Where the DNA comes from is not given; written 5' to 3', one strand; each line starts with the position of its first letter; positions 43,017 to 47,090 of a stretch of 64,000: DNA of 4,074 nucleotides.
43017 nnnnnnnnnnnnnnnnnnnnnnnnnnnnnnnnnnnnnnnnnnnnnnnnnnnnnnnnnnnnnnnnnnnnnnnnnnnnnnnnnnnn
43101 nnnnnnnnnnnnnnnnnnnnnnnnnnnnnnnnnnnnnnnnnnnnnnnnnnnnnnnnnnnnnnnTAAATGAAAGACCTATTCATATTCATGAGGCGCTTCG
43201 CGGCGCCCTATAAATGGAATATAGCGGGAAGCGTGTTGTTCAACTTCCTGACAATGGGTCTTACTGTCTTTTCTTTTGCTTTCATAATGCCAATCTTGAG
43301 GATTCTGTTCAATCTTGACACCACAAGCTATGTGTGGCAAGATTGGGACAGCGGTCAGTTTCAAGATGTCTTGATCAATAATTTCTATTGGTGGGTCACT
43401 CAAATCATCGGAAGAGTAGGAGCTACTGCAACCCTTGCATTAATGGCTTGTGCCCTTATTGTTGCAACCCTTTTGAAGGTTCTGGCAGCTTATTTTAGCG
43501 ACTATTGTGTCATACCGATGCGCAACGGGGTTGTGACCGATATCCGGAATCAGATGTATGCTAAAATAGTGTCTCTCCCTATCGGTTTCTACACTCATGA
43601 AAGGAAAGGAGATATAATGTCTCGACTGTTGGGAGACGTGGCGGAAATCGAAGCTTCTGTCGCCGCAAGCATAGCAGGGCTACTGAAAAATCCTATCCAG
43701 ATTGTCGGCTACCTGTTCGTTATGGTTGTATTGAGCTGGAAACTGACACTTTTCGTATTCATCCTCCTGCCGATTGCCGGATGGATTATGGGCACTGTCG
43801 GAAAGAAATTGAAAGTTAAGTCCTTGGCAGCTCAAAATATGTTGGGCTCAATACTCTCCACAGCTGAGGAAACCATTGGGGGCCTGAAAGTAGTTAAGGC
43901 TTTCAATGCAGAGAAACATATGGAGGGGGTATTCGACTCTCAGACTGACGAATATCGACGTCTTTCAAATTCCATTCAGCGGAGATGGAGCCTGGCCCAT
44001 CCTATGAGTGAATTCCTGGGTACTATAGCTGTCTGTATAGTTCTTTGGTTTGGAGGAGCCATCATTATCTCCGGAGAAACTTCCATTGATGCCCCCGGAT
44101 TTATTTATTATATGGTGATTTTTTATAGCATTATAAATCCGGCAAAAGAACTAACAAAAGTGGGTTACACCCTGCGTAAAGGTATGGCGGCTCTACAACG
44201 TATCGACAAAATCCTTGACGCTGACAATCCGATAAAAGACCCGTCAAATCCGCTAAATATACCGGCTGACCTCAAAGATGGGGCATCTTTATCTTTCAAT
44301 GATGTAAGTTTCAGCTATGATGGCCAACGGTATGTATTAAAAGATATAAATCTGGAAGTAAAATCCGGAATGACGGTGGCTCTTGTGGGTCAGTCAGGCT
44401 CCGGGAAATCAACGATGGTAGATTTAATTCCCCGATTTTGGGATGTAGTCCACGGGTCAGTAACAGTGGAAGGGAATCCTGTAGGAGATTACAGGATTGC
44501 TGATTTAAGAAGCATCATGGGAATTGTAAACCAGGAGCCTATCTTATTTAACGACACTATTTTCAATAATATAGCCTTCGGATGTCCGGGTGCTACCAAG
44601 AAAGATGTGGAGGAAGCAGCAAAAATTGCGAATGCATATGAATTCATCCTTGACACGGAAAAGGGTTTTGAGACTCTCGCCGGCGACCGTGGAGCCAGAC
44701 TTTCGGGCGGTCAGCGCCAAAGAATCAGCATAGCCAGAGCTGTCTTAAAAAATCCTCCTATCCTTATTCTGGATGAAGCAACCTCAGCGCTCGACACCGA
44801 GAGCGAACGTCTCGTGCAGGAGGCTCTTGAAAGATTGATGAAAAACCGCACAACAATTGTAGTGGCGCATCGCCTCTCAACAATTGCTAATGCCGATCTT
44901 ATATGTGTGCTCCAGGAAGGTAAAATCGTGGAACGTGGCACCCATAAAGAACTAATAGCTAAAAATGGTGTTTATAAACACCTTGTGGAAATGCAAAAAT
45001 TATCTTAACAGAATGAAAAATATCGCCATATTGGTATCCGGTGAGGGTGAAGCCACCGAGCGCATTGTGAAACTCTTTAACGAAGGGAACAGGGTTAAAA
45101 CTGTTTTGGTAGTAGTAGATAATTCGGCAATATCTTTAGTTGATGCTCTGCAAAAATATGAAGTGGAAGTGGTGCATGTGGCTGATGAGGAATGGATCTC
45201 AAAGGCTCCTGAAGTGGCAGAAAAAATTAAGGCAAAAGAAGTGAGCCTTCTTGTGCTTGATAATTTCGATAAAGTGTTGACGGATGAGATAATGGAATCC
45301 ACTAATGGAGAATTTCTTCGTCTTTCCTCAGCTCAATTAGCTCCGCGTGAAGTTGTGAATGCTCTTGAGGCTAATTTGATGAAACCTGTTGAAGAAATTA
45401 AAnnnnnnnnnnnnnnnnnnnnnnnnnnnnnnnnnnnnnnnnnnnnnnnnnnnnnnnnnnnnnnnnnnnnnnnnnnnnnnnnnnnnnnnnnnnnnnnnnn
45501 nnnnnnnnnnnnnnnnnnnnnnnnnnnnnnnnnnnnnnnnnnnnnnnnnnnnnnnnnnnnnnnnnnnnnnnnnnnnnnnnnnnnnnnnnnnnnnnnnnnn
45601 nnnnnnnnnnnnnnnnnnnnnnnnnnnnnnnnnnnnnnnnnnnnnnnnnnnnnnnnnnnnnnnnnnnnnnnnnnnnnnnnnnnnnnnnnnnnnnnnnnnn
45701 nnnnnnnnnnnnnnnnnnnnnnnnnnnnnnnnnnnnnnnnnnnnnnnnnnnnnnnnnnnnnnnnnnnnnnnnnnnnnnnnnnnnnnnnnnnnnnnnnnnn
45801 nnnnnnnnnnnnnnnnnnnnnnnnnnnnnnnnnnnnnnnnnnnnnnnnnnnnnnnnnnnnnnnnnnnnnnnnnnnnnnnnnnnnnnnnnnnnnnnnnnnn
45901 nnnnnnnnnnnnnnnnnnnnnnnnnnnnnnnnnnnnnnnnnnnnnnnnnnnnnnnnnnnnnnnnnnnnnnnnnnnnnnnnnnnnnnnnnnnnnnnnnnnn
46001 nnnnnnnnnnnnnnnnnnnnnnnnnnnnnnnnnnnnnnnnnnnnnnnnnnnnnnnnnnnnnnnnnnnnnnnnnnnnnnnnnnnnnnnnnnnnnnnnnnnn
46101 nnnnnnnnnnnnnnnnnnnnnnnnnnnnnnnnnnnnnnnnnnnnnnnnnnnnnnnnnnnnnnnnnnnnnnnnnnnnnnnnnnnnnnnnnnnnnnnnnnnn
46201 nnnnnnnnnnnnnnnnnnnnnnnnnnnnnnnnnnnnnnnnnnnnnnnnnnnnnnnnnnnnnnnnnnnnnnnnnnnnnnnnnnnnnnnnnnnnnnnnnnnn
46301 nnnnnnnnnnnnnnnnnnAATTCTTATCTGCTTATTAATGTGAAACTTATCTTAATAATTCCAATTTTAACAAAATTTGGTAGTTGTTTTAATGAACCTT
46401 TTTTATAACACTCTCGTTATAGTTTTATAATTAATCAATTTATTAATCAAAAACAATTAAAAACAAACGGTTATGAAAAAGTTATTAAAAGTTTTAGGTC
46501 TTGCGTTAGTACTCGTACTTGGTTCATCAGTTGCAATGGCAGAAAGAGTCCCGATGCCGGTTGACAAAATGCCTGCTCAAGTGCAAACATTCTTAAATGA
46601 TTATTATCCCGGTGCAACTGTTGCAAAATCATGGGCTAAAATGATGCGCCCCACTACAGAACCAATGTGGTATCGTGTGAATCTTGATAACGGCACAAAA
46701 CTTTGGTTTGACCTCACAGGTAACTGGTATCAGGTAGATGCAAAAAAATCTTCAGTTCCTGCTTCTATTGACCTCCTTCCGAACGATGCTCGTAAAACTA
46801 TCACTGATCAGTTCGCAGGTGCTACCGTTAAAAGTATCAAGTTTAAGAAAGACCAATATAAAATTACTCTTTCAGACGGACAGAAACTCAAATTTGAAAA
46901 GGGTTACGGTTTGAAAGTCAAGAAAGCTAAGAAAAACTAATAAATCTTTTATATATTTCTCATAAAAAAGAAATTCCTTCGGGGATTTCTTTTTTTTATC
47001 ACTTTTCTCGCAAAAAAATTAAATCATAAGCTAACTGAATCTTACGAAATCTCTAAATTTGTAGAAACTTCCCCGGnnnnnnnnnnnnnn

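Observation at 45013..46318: Catalytically eroded PurN-like domain fused to an IFITM/CD225 membrane domain, paired with DUF2752: candidate undescribed sensor or membrane-defence module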

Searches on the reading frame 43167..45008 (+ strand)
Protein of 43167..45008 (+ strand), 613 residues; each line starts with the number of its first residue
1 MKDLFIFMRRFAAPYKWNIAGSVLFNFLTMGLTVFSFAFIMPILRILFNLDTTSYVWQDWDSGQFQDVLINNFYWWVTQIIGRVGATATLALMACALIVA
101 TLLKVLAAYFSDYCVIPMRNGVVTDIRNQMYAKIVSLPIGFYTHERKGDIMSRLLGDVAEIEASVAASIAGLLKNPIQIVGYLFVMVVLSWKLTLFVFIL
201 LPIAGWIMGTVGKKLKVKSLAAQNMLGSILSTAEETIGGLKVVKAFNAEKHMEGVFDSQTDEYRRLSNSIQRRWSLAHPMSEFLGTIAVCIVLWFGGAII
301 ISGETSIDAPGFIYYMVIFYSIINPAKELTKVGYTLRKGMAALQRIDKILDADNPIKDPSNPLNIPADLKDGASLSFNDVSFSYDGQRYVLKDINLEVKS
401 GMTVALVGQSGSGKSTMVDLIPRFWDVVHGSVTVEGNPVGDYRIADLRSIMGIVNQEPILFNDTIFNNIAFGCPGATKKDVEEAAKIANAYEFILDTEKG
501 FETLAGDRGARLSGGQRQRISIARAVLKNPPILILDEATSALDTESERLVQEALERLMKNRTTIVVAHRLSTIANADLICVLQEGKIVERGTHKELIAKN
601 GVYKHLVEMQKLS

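Call 3: search_protein_families(library=pfam, proteins=[window:43167-45008:+], max_evalue=1)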
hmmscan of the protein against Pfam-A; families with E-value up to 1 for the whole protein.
window:43167-45008:+ (613 aa): 18 families
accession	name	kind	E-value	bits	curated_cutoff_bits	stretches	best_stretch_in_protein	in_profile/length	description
PF00664.28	ABC_membrane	-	2.9e-43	149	28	1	79-315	27-266/274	ABC transporter transmembrane region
PF00005.33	ABC_tran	-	7.4e-29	101.5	25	1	391-540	1-137/137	ABC transporter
PF02463.25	SMC_N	-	1.7e-08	34.6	40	2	511-579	136-208/220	RecF/RecN/SMC N terminal domain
PF13555.12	AAA_29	-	0.00031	20.9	27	1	398-419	19-40/61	P-loop containing region of AAA domain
PF13191.12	AAA_16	-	0.0026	18.7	32.6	1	399-557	20-159/167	AAA ATPase domain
PF03193.22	RsgA_GTPase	-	0.01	16.1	30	1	392-421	98-126/174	RsgA GTPase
PF13401.12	AAA_22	-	0.015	16.1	27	1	404-557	8-104/130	AAA domain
PF00270.35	DEAD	-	0.019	15.1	26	0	520-565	114-155/167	DEAD/DEAH box helicase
PF13604.12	AAA_30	-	0.021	15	27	1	399-429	15-46/191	AAA domain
PF13304.12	AAA_21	-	0.076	13.5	27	0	405-440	3-41/304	AAA domain, putative AbiEii toxin, Type IV TA system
PF00004.35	AAA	-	0.078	13.9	21.2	0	520-567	48-108/131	ATPase family associated with various cellular activities (AAA)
PF13479.12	AAA_24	-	0.11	12.7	27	0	401-423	2-24/195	AAA domain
PF06414.18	Zeta_toxin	-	0.11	12.4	22.3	0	403-423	18-38/199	Zeta toxin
PF01935.23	DUF87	-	0.15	12.6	23.2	0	403-421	25-43/220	Helicase HerA, central domain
PF03266.21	NTPase_1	-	0.17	12.1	23.9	0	404-423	2-21/168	NTPase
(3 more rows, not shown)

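Call 4: search_protein_families(library=ncbifam, proteins=[window:43167-45008:+], max_evalue=1)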
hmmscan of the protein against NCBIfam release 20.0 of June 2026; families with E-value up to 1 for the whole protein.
window:43167-45008:+ (613 aa): 196 families (the best 25 are shown)
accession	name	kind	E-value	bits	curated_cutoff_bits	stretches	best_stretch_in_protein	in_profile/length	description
TIGR02203.1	MsbA_lipidA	equivalog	2e-150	502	602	1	84-610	48-569/572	lipid A export permease/ATP-binding protein MsbA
TIGR02204.1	MsbA_rel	hypoth_equivalog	3e-140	468.6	780.4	1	95-610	62-575/576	ABC transporter, permease/ATP-binding protein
NF008381.0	PRK11176.1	equivalog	6.1e-134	447.5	867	1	88-610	62-579/582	lipid A ABC transporter ATP-binding protein/permease MsbA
NF045513.1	HepA_fam_ABC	equivalog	3.6e-130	435.2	725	1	6-610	24-609/610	heterocyst formation ABC transporter subunit HepA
NF052233.1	CphA_assoc_ABC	equivalog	8.4e-120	401.3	880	1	89-611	228-744/766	cyanophycin metabolism-associated ABC transporter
TIGR00958.1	3a01208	subfamily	3e-114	382.8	874.6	1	67-607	177-711/711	antigen peptide transporter 2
NF010178.0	PRK13657.1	equivalog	1e-106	357.8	733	1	85-612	54-572/588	glucan ABC transporter ATP-binding protein/ permease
TIGR01846.1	type_I_sec_HlyB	subfamily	1.8e-102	343.9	725.55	1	87-610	175-692/694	type I secretion system permease/ATPase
TIGR03796.1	NHLM_micro_ABC1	equivalog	2.6e-92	310.2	853.3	1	87-607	190-709/710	NHLP family bacteriocin export ABC transporter peptidase/permease/ATPase subunit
NF008055.0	PRK10789.1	equivalog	1.3e-90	304.6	845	1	95-612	61-573/590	SmdA family multidrug ABC transporter permease/ATP-binding protein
TIGR03797.1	NHLM_micro_ABC2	equivalog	6.4e-88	295.9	709.4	1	86-610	171-685/686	NHLP bacteriocin export ABC transporter permease/ATPase subunit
TIGR01193.1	bacteriocin_ABC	subfamily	3.8e-83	280.2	523.85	1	87-608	192-707/708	peptide cleavage/export ABC transporter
TIGR01192.1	chvA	subfamily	5e-83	279.7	585.4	1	83-609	52-569/585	glucan export ABC transporter ATP-binding protein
TIGR02857.1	CydD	equivalog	5.5e-83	279.7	435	1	73-582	22-529/529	thiol reductant ABC exporter subunit CydD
NF008364.0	PRK11160.1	equivalog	1.5e-78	264.8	630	1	122-608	91-573/575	heme ABC transporter ATP-binding protein/permease CydC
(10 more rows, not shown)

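Call 33: search_protein_families(library=padloc, proteins=[window:43167-45008:+], max_evalue=0.01)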
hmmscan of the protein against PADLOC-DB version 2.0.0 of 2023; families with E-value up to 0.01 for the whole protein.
window:43167-45008:+ (613 aa): 4 families
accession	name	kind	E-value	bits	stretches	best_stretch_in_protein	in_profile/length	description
PDLC04135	mad3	-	1.3e-36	124.9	2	506-596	258-356/374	mads_3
PDLC04140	mad8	-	1.1e-09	36.2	1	385-574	11-238/314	mads_8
PDLC04893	PDC-S06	-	0.00084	15.8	1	533-575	648-690/862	-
PDLC00518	JetC1|JetC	-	0.0082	12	0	406-419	44-57/1112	DUF3584 domain; MukB-like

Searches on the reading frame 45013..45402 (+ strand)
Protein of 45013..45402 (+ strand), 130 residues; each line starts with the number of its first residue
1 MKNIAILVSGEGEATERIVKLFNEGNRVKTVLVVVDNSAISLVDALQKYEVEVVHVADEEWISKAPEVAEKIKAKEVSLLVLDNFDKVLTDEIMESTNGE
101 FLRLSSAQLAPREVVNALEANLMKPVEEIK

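Call 6: search_solved_structures(query=window:45013-45402:+, max_evalue=10, show_alignments=3)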
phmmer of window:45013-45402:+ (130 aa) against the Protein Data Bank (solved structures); distinct sequences matched with E-value up to 10: 10.
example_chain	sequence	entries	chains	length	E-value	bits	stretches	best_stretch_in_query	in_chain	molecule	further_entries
2ywr_A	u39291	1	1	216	0.00017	24.9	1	3-96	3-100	Phosphoribosylglycinamide formyltransferase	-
3p9x_A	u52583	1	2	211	0.00047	23.5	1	1-119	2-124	phosphoribosylglycinamide formyltransferase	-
3av3_A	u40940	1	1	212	0.12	15.8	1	1-107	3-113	Phosphoribosylglycinamide formyltransferase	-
4zyt_A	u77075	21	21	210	0.24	14.8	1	2-118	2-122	Trifunctional purine biosynthetic protein adenosine-3 | Phosphoribosylglycinamide formyltransferase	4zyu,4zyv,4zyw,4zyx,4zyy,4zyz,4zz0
1zlx_A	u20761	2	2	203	0.45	13.9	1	3-118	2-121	Phosphoribosylglycinamide formyltransferase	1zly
1meo_A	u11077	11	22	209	0.49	13.8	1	3-118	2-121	Phosphoribosylglycinamide formyltransferase | Trifunctional purine biosynthetic protein adenosine-3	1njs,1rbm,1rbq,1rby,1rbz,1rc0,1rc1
5j9f_A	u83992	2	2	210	0.63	13.5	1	2-117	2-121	Trifunctional purine biosynthetic protein adenosine-3 | Phosphoribosylglycinamide formyltransferase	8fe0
1mej_B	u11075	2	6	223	0.82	13.1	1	4-118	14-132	Phosphoribosylglycinamide formyltransferase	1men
5b1h_A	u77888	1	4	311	1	12.8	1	21-74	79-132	Cystathionine beta-synthase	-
5b1i_A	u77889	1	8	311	1.1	12.7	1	21-74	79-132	Cystathionine beta-synthase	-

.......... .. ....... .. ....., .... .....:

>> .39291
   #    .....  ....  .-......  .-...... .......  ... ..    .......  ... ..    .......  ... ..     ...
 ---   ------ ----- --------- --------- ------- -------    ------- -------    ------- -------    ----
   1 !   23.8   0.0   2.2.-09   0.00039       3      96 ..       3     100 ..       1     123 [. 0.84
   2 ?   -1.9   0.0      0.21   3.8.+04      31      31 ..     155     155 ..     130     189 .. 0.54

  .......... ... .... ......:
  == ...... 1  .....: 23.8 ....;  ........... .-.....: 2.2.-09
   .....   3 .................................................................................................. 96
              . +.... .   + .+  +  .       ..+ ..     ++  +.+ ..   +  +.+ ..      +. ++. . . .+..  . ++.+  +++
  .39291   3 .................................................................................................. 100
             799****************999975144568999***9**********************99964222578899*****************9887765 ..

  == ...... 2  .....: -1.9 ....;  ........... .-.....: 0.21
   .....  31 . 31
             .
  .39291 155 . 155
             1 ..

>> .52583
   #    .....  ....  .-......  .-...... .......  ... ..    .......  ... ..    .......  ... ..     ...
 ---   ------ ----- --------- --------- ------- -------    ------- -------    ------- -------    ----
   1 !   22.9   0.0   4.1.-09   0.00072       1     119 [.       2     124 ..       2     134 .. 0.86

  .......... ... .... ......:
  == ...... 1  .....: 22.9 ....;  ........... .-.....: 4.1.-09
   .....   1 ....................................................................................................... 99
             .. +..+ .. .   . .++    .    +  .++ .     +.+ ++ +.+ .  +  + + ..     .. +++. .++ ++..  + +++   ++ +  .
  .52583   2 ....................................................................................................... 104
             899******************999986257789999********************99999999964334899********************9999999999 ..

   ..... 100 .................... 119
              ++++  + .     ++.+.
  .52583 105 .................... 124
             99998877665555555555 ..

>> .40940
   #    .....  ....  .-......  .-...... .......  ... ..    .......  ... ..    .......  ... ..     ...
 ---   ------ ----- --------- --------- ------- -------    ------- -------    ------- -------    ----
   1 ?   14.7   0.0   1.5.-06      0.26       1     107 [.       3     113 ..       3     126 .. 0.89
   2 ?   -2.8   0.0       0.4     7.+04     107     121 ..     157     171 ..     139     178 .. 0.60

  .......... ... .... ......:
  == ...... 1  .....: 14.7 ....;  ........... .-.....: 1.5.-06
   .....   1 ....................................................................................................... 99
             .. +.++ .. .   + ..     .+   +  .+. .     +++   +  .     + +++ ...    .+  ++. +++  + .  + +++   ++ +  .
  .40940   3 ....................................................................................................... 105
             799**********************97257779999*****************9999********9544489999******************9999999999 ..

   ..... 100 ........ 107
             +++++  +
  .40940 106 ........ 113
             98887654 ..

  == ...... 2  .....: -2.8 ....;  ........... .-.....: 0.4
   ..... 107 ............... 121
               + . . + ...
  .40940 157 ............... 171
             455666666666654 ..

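Call 26: search_protein_representatives(alignment_id=A2)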
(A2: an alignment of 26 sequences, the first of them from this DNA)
Query: 26 sequences, 126 profile positions. Proteins with E-value up to 0.001 (for the whole library): 608; up to 1e-10: 96; up to 1e-30: 7. The best 150 are listed.
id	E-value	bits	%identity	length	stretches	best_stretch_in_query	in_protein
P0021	5.5e-52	191.3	-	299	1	1-125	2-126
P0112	2.6e-43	163.3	-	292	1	1-125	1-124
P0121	1.7e-36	141.3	-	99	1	1-99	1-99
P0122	2.1e-36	141.0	-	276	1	7-125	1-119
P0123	1.7e-35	138.1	-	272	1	1-124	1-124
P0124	8.4e-34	132.6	-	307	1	2-120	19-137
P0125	5.3e-31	123.5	-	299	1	1-118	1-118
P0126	1.5e-28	115.6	-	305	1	1-117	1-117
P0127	2.3e-27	111.8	-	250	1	1-125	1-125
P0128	5.5e-27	110.5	-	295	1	1-120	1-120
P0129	1.4e-26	109.2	-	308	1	1-118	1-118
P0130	7.4e-26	106.9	-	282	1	1-118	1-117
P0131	1.3e-23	99.7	-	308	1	1-119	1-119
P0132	2.5e-23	98.7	-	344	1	1-119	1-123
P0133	5.7e-23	97.6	-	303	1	1-122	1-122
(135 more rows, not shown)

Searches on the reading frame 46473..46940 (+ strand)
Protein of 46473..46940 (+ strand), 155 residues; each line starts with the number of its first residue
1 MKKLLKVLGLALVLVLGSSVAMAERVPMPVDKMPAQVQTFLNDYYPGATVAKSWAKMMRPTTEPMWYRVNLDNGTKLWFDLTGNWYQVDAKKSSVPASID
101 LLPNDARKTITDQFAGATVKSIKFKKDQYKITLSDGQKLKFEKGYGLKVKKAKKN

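Call 3: search_protein_families(library=pfam, proteins=[window:46473-46940:+], max_evalue=1)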
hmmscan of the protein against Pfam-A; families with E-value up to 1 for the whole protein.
window:46473-46940:+ (155 aa): 6 families
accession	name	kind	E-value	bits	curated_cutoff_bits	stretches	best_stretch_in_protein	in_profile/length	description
PF11396.14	PepSY_like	-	2.3e-17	63.5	28.3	1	67-147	3-81/83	Putative beta-lactamase-inhibitor-like, PepSY-like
PF13670.12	PepSY_2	-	0.013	15.9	24.3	0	113-141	40-70/83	Peptidase propeptide and YPEB domain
PF12693.12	GspL_C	-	0.028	14.7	29.6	1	2-51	8-57/158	GspL periplasmic domain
PF04151.21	PPC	-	0.049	15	25.9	1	66-86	4-24/70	Bacterial pre-peptidase C-terminal domain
PF10387.14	DUF2442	-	0.05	14.2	23.9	0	119-142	1-25/72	Protein of unknown function (DUF2442)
PF24233.1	DUF7446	-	0.074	13.3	24.1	1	107-143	29-65/70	Family of unknown function (DUF7446)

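Call 4: search_protein_families(library=ncbifam, proteins=[window:46473-46940:+], max_evalue=1)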
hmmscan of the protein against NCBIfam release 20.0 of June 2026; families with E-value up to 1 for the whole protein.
window:46473-46940:+ (155 aa): 4 families
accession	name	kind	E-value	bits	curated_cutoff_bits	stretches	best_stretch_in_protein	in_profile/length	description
NF041599.1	reg_PtrA_PA2808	domain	0.034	14.1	31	1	3-24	2-22/46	co-regulatory protein PtrA N-terminal domain-containing protein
NF007888.0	PRK10591.2-2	equivalog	0.058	13.8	109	1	4-36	13-43/93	hypothetical protein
TIGR04429.1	Phr_nterm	subfamily_domain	0.33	11.5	25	1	1-20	1-21/28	Phr family secreted Rap phosphatase inhibitor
NF040942.2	hypo_ExtJ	equivalog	0.83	10.1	52.5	0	1-30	1-30/77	selenite/tellurite reduction operon protein ExtJ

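Call 33: search_protein_families(library=padloc, proteins=[window:46473-46940:+], max_evalue=0.01)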
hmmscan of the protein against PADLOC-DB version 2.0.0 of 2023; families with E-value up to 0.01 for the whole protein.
window:46473-46940:+ (155 aa): 0 families
